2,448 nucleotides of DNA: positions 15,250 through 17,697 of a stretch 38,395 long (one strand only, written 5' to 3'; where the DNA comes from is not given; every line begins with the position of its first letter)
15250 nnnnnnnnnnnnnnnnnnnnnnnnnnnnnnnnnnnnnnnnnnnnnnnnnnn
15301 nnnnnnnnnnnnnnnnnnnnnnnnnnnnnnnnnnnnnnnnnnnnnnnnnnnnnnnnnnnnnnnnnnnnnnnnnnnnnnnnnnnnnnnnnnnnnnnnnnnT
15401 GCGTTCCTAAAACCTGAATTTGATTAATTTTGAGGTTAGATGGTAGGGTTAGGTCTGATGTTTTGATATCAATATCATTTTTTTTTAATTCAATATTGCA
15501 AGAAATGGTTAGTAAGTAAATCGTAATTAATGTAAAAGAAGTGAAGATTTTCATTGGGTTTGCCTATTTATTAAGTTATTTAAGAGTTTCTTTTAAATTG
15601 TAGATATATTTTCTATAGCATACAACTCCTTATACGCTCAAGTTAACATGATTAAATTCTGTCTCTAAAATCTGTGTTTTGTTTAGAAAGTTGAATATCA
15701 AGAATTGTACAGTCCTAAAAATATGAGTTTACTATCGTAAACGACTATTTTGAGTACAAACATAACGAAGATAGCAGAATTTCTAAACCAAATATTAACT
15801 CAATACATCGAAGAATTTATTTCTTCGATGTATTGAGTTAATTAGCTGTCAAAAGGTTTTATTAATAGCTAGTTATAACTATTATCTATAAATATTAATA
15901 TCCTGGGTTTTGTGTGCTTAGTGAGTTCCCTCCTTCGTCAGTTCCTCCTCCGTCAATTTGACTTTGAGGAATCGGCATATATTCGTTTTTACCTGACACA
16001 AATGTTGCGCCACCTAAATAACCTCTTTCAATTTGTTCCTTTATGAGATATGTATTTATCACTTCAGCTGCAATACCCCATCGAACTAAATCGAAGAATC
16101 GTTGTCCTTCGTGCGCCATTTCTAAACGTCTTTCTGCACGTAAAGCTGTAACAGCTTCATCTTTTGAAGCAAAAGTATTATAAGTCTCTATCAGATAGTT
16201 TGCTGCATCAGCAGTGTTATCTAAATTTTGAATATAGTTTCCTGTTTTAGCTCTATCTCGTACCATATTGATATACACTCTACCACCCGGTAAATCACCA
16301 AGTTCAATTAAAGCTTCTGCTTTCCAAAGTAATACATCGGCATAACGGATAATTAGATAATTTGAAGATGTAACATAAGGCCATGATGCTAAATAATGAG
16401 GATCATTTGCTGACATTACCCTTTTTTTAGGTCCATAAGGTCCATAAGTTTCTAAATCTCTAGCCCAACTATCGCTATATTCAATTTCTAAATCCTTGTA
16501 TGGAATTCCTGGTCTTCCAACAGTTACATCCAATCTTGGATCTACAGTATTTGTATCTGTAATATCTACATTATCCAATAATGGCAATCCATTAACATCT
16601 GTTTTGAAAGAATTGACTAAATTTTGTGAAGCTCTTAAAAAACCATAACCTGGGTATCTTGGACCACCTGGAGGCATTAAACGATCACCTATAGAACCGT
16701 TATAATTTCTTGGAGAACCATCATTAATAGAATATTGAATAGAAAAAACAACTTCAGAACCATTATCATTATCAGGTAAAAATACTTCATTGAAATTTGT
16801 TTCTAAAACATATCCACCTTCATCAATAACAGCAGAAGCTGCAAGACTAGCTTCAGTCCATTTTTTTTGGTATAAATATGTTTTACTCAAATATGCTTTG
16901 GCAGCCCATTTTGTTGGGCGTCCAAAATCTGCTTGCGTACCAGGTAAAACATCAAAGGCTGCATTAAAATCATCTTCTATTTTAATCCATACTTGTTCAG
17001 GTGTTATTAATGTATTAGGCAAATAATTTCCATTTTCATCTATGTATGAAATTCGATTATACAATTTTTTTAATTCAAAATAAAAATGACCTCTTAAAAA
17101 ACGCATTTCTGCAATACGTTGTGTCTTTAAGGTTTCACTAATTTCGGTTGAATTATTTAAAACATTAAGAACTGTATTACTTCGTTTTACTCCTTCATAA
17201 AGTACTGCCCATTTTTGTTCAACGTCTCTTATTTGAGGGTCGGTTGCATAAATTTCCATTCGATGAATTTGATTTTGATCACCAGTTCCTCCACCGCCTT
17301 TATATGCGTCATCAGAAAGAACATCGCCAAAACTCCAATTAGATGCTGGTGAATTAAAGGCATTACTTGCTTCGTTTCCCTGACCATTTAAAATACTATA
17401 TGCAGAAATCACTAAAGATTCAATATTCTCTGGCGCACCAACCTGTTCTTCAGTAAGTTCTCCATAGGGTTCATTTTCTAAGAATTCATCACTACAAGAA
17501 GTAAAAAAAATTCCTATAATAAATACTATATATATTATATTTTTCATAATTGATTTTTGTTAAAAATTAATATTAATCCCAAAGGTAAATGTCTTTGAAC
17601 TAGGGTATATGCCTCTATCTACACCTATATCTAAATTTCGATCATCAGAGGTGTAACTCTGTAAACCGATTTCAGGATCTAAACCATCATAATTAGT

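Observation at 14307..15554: PI-PLC X-domain lipoprotein embedded in a glycan-utilization operon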

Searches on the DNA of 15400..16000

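Call 79: search_rna_families(source=window, start=15400, end=16000, threshold=evalue, max_evalue=1)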
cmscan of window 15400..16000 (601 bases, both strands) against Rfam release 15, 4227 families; matches with E-value up to 1: 6.
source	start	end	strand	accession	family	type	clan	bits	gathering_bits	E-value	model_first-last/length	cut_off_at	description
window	15797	15839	+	RF04128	MIR8562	Gene; miRNA;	-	23.8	211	0.037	1-242/242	no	MIR8562 microRNA precursor family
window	15795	15842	-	RF03839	MIR2599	Gene; miRNA;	-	23.3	120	0.052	1-132/132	no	MIR2599 microRNA precursor family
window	15794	15842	-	RF00668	mir-302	Gene; miRNA;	CL00096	23.3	55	0.053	1-68/68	no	mir-302 microRNA precursor family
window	15791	15844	+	RF03353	MIR5291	Gene; miRNA;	-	21.8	54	0.32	1-65/65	no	MIR5291 microRNA precursor family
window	15795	15841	+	RF03940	MIR9563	Gene; miRNA;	-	20.3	90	0.35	1-127/127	no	MIR9563 microRNA precursor family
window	15698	15765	-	RF00713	mir-239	Gene; miRNA;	-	18.1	49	0.47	1-74/74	no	mir-239 microRNA precursor family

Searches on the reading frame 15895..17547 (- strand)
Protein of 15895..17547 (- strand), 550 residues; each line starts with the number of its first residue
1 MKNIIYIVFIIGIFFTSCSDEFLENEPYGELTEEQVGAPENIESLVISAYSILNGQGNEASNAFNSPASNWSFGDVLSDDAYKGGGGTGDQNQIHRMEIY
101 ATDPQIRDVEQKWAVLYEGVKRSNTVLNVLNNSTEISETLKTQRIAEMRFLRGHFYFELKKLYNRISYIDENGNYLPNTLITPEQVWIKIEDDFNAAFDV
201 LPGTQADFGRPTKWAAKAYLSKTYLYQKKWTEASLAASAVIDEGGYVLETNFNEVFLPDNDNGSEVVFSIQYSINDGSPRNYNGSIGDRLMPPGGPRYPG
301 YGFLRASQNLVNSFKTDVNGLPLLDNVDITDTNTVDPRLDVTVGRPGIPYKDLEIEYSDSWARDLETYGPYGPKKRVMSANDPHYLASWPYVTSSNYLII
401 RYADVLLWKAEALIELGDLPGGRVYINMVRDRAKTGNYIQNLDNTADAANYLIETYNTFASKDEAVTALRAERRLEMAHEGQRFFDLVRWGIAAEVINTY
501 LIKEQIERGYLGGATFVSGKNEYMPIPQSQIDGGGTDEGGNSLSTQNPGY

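Call 3: search_protein_families(library=pfam, proteins=[window:15895-17547:-], max_evalue=0.01)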
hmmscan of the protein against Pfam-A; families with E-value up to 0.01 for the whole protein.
window:15895-17547:- (550 aa): 2 families
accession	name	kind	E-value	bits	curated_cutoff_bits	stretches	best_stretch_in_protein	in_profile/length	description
PF07980.17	SusD_RagB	-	4.1e-35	122.3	23.1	1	265-550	2-297/297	SusD family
PF14322.12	SusD-like_3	-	7e-17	62.7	27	1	21-225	1-191/191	Starch-binding associating with outer membrane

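Call 4: search_protein_families(library=ncbifam, proteins=[window:15895-17547:-], max_evalue=0.01)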
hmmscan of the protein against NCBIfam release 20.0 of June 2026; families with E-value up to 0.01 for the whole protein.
window:15895-17547:- (550 aa): 2 families
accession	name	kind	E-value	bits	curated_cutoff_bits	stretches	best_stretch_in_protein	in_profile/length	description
NF033071.0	SusD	exception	4.8e-14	51.5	725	1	122-286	124-310/558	starch-binding outer membrane lipoprotein SusD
NF033072.0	NanU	exception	1.2e-10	41.2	425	1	396-491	388-485/521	SusD family outer membrane lipoprotein NanU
